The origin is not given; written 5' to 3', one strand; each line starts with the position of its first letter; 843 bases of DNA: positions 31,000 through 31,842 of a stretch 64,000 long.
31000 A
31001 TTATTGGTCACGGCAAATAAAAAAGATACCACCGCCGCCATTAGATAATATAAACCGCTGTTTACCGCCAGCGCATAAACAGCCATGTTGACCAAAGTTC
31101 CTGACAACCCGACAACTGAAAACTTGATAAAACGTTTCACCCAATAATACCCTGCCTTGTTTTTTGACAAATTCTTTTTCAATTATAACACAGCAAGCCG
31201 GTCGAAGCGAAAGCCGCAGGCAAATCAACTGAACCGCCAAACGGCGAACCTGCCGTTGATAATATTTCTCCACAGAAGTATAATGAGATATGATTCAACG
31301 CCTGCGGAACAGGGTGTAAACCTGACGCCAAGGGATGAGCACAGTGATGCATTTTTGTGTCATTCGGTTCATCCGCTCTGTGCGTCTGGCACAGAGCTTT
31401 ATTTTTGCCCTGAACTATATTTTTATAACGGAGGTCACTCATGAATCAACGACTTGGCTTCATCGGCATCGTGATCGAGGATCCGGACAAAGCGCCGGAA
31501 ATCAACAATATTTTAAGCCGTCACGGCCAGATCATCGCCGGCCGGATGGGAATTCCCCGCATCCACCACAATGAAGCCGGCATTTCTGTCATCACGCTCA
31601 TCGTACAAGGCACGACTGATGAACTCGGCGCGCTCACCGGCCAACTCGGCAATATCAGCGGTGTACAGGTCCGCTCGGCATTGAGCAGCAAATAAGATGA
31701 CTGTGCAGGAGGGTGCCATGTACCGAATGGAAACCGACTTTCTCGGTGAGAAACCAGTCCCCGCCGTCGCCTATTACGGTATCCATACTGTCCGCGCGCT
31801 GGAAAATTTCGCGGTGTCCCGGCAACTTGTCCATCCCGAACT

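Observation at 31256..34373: hydF with a TM1266-like regulator and aspartase-like lyase behind a leader terminator, hydE/hydG absent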

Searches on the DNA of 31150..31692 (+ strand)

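Call 4: search_rna_families(source=window, start=31150, end=31500, threshold=evalue, max_evalue=10, show_alignments=3)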
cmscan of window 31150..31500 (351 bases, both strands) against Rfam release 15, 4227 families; matches with E-value up to 10: 4.
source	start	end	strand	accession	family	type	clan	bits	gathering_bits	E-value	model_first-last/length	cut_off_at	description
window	31288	31322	+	RF01342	CRISPR-DR32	Gene; CRISPR;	-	17.5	48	2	1-37/37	no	CRISPR RNA direct repeat element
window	31339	31384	+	RF00154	SNORD63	Gene; snRNA; snoRNA; CD-box;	-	15.7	43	3.7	1-70/70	no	Small nucleolar RNA SNORD63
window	31376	31408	+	RF02401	ClpQY_promoter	Cis-reg;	-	14.9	42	0.61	1-31/57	no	ClpQY promoter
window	31333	31365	+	RF00890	mir-668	Gene; miRNA;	-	14.8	87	8.5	15-50/66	no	mir-668 microRNA precursor family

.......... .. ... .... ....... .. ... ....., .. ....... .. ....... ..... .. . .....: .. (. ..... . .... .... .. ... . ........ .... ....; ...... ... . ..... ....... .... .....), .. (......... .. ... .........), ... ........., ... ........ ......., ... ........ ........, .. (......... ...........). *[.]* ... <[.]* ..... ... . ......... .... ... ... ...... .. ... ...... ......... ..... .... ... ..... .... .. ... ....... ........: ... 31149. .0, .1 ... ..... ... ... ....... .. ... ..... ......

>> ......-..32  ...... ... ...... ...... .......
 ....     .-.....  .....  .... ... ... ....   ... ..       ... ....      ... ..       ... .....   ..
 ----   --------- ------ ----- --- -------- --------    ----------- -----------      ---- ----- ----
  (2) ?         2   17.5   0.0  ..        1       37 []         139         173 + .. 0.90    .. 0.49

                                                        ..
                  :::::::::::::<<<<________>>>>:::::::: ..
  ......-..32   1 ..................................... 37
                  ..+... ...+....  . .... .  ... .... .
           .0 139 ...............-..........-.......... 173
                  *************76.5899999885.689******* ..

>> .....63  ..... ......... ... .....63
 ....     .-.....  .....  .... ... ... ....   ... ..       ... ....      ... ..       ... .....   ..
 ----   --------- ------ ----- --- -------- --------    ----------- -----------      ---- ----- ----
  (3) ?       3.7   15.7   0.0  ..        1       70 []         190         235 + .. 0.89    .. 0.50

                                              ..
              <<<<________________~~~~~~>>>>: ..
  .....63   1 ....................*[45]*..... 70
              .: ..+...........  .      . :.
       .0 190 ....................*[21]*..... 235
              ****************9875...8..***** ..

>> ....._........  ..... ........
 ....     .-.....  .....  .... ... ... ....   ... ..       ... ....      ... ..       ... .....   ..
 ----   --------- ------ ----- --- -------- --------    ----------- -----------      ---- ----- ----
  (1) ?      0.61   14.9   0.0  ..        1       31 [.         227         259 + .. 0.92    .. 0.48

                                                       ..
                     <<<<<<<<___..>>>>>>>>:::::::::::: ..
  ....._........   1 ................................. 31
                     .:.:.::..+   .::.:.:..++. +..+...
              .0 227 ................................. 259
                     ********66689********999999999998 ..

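Call 33: build_rna_model(alignment_id=A2, structure=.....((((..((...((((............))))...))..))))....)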
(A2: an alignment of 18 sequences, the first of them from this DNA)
Model R1 built from alignment A2 (18 sequences, 51 columns); structure: as given.
model positions 43; base pairs 10; branch points 0; effective number of sequences 18; information 0.754 bits per position. Calibrated on 0.2 Mb of random sequence (short: E-values are rough).
structure used (alignment columns):
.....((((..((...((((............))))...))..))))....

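Call 34: search_with_rna_model(model_id=R1, sources=[window, L003, L004, L005, L006, L007, L008, L009, L010, L011, L012, L013, L014, L015, L016, L017, L018, L019, L020, L021, L022, L023, L024, L025, L026, L027, L028, L029, L030, L031, L032, L033, L034, L035, L036, L037, L038, L039, L040, L041, L042, L043, L044, L045, L046, L047, L048, L049, L050, L051, L052, L053, L054, L055, L056, L057, L058, L059, L060, L061, L062, L063, L064, L065, L066, L067, L068, L069, L070, L071, L072, L073, L074, L075, L076, L077, L078, L079, L080, L081, L082], max_evalue=1)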
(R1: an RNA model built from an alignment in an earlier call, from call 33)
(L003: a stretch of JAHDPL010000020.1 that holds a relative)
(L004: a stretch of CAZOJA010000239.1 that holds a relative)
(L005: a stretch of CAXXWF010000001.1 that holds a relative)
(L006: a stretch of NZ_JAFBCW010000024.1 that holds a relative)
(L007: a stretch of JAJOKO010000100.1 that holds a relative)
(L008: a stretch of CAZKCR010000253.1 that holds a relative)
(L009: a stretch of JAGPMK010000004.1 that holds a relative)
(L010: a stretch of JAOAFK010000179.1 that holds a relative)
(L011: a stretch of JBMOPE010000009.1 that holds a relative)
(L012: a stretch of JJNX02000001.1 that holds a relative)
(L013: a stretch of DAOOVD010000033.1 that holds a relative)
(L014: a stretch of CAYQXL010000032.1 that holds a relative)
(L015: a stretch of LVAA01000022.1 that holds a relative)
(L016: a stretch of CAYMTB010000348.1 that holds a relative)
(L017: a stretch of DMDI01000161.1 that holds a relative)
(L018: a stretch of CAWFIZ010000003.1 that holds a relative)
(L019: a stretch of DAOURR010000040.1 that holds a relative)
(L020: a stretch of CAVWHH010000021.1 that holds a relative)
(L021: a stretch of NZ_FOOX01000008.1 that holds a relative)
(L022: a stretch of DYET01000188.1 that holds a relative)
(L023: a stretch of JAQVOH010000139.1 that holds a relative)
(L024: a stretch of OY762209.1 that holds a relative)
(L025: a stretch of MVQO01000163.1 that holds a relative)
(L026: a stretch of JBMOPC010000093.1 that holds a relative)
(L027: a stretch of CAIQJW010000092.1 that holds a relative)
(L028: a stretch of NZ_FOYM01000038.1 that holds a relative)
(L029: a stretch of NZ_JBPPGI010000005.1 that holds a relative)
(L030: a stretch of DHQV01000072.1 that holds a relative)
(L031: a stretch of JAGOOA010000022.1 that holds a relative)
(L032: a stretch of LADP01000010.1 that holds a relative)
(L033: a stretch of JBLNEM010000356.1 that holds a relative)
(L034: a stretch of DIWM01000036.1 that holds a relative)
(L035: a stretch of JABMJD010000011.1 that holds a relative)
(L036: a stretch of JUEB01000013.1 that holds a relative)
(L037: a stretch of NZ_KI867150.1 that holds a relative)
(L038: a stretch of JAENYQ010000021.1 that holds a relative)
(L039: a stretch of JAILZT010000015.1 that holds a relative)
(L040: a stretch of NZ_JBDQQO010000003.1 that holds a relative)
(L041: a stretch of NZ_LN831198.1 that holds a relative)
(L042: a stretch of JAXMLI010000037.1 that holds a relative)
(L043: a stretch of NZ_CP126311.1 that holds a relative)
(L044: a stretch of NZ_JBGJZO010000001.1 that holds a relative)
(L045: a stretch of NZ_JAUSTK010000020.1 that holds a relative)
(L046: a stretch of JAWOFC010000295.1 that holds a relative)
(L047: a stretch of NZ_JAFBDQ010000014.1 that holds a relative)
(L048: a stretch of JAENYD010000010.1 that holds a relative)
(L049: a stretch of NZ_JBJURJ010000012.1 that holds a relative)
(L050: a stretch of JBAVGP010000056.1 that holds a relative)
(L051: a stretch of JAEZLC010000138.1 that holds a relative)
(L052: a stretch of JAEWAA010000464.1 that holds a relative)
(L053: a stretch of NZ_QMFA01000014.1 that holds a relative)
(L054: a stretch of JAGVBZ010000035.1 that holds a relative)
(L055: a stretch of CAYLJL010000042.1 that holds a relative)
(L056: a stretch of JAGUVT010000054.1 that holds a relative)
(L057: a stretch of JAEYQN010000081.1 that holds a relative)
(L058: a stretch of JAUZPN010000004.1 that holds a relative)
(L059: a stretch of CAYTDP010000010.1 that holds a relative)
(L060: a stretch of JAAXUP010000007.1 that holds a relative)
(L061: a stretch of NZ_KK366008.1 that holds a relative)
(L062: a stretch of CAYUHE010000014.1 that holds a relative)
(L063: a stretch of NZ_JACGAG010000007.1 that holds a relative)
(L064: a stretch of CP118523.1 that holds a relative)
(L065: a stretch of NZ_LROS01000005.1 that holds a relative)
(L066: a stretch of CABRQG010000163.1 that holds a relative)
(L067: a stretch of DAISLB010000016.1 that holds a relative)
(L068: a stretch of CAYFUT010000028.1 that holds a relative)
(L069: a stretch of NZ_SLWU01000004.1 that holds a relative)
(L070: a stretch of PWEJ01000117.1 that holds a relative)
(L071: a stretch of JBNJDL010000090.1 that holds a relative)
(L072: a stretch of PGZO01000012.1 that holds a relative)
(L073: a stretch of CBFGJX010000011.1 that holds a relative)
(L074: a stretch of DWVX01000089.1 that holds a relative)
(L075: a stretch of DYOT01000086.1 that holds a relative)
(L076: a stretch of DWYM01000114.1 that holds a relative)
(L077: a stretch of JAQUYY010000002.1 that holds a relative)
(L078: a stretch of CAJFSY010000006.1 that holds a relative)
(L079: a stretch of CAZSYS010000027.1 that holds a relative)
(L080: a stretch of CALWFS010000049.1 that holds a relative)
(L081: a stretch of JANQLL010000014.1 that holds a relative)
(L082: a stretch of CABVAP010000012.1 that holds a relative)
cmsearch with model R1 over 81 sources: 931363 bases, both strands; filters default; matches with E-value up to 1: 23.
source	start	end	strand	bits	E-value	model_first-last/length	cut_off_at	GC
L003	4159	4201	+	43.1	2.8e-07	1-43/43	no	0.53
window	31296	31338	+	41.2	8.2e-07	1-43/43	no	0.58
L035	5572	5614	+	39.9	1.7e-06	1-43/43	no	0.56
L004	913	955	+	38.7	3.4e-06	1-43/43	no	0.6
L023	1724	1766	+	38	5.2e-06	1-43/43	no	0.49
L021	4030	4075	+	36.3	1.4e-05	1-43/43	no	0.57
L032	5508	5555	+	36.2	1.5e-05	1-43/43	no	0.6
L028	4062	4109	+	35.6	2.1e-05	1-43/43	no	0.6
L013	4186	4226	+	34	5e-05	1-43/43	no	0.59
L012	4076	4115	+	33.5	6.9e-05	1-43/43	no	0.55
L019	4170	4211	+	32.6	0.00011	1-43/43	no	0.52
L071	3252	3294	+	30.3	0.00042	1-43/43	no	0.37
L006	4156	4196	+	30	0.0005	1-43/43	no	0.56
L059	3041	3083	+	29.1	0.00084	1-43/43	no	0.56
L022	5305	5353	+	27.6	0.002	1-43/43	no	0.69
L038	5508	5555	+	27.2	0.0025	1-43/43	no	0.58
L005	1976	2016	+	24.6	0.011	1-43/43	no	0.46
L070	2994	3036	+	23.4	0.022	1-43/43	no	0.53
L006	4208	4249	+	23.1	0.027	1-43/43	no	0.69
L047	1507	1549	+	23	0.029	1-43/43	no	0.47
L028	4011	4056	+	18.7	0.33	1-43/43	no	0.63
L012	13105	13147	+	18.1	0.46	1-43/43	no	0.44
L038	4787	4854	-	16.8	0.98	1-43/43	no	0.49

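Call 40: search_with_rna_model(model_id=R1, sources=[L083, L084, L085, L086, L087, L088, L089, L090, L091, L092, L093, L094, L095, L096, L097, L098, L099, L100, L101, L102, L103, L104, L105, L106, L107, L108, L109, L110, L111, L112, L113, L114, L115, L116, L117, L118, L119, L120, L121, L122, L123, L124, L125, L126, L127, L128, L129, L130, L131, L132, L133, L134, L135, L136, L137, L138, L139, L140, L141, L142, L143, L144, L145, L146, L147, L148, L149, L150, L151, L152, L153, L154, L155, L156, L157, L158, L159, L160, L161, L162], max_evalue=1)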
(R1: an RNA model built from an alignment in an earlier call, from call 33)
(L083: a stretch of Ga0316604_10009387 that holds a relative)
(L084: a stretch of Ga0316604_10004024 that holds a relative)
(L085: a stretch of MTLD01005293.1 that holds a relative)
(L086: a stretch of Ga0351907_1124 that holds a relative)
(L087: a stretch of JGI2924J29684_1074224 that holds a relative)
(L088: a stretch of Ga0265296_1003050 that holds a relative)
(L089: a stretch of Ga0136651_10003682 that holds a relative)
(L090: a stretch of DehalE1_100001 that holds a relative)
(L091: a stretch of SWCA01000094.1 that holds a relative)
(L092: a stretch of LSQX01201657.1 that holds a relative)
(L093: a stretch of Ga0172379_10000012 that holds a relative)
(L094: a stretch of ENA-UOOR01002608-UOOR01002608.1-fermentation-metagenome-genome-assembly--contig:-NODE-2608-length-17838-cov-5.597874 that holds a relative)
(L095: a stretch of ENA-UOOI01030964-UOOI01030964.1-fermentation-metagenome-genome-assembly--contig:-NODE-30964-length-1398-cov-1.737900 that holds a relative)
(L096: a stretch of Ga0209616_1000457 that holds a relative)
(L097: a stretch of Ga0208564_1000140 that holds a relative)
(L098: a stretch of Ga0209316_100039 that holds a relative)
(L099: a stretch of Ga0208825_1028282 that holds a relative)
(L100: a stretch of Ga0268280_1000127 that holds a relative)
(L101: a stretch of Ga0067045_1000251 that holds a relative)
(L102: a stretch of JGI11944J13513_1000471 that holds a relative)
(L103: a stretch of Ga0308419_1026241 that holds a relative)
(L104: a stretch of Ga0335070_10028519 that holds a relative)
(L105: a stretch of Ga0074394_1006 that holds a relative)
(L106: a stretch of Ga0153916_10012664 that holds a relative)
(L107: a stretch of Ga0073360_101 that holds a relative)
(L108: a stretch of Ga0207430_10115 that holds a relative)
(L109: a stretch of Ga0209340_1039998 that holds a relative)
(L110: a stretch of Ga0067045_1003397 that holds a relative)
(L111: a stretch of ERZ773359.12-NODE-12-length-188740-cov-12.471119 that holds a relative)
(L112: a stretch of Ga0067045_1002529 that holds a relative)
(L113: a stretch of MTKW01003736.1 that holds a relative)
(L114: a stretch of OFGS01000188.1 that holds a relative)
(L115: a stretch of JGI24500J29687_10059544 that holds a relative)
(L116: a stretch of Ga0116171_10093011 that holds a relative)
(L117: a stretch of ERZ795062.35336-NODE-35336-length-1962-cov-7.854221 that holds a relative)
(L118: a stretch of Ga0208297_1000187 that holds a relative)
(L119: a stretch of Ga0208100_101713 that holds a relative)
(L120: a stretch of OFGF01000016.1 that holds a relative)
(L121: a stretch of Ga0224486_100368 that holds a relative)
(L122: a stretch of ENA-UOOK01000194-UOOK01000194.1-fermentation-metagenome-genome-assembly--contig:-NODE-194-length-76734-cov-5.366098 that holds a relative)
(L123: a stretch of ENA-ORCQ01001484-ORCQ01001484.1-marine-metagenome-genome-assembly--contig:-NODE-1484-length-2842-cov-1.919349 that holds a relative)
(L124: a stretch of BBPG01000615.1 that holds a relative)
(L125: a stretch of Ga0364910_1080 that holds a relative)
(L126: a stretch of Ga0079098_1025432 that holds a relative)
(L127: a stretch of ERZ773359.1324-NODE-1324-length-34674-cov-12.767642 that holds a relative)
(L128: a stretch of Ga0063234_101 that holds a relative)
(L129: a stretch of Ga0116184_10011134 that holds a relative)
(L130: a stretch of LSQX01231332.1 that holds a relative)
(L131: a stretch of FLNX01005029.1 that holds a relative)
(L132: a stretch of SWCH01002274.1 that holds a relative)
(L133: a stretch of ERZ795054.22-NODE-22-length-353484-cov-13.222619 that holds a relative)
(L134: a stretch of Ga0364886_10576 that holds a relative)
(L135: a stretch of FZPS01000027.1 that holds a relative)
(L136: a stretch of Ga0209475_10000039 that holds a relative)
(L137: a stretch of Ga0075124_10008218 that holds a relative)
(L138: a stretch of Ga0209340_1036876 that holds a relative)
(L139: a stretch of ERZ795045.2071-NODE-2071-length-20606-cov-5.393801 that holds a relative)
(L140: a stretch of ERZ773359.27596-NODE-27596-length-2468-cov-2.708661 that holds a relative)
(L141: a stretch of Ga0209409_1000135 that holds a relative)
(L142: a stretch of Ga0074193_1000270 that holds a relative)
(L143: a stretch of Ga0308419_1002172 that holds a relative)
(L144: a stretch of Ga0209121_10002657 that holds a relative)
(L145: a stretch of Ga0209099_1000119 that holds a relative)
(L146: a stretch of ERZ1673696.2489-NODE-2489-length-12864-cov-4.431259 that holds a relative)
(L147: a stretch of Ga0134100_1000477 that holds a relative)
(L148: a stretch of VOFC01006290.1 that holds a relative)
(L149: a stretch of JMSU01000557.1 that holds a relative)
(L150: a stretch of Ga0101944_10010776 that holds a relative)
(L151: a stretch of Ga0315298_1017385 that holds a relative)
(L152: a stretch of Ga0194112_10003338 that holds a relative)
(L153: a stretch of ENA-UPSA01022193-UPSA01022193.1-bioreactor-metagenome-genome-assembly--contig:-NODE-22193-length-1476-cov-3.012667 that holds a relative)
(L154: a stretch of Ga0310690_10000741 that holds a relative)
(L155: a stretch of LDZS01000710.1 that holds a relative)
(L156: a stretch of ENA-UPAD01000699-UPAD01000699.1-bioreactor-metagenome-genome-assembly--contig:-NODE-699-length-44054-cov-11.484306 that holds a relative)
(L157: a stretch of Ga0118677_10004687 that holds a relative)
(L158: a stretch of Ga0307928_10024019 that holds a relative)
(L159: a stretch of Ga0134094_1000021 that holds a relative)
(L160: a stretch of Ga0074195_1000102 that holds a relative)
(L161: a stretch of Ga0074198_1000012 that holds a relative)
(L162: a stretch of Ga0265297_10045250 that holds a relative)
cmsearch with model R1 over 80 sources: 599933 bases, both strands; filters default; matches with E-value up to 1: 57.
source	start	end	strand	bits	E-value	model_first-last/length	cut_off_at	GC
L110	4882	4923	+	38.4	2.6e-06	1-43/43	no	0.43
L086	4871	4912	+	38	3.4e-06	1-43/43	no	0.57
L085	4615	4657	+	36.7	7.1e-06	1-43/43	no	0.58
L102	207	248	+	36.4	8.5e-06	1-43/43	no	0.48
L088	4884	4926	+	33.8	3.6e-05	1-43/43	no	0.58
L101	4890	4930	+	32.3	8.9e-05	1-43/43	no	0.49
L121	250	290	+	30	0.00032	1-43/43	no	0.54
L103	1823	1872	+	29.9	0.00035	1-43/43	no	0.42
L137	709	751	+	29.1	0.00055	1-43/43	no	0.44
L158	3435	3477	+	29.1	0.00055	1-43/43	no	0.44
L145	4826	4869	+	28.7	0.0007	1-43/43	no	0.45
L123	1280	1320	+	28.3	0.00089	1-43/43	no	0.49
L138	255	296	+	27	0.0019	1-43/43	no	0.36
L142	4865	4905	+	26.3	0.0027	1-43/43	no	0.46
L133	4892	4935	+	26.2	0.0028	1-43/43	no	0.59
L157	4813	4854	+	26.1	0.0031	1-43/43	no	0.48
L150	2850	2894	+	26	0.0033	1-43/43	no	0.47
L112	4855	4895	+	25.8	0.0036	1-43/43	no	0.56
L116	73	116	+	25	0.0056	1-43/43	no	0.45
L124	603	645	+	24.3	0.0086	1-43/43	no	0.56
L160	5305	5346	+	24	0.01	1-43/43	no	0.29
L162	2974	3023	+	23.3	0.016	1-43/43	no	0.52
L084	4459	4501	+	23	0.018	1-43/43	no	0.6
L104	548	599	+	22.9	0.019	1-43/43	no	0.56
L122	4866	4906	+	22.7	0.022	1-43/43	no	0.41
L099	528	568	+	22.5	0.024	1-43/43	no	0.56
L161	4866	4905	+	22.1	0.031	1-43/43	no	0.52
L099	479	519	+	21.9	0.034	1-43/43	no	0.51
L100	4742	4785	+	21.6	0.04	1-43/43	no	0.45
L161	5357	5398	+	21.4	0.046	1-43/43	no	0.31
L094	4900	4938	+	21.1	0.053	1-43/43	no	0.38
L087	850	896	+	21.1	0.054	1-43/43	no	0.53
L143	2750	2790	+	20.9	0.06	1-43/43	no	0.56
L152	4904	4946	+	20.5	0.076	1-43/43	no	0.51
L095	818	856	+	19.9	0.11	1-43/43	no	0.36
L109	103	144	+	19.5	0.14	1-43/43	no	0.45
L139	4898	4941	+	19.3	0.15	1-43/43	no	0.41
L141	4274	4317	+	19.3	0.15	1-43/43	no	0.41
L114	4841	4885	+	19.2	0.16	1-43/43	no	0.51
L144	4895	4935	+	18.9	0.19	1-43/43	no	0.56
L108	4844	4888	+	18.5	0.24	1-43/43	no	0.51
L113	4857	4898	+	18.5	0.24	1-43/43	no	0.57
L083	4394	4437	+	18.5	0.25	1-43/43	no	0.64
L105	4849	4893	+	18.1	0.3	1-43/43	no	0.49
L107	4849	4893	+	18.1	0.3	1-43/43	no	0.49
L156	5266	5310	+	18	0.31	1-43/43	no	0.44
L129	92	134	+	17.8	0.36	1-43/43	no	0.58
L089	2227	2266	+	17.4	0.45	1-43/43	no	0.45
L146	3647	3688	+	17.3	0.48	1-43/43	no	0.55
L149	2025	2062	+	17.3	0.49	1-43/43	no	0.53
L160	4865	4905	+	17.2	0.51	1-43/43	no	0.51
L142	5471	5512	+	17.2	0.51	1-43/43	no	0.36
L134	4878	4918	+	17.1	0.54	1-43/43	no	0.54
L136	4822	4861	+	16.9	0.59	1-43/43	no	0.6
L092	2004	2043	+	16.9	0.61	1-43/43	no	0.5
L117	398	438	+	16.8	0.65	1-43/43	no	0.54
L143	2701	2741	+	16.2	0.91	1-43/43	no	0.54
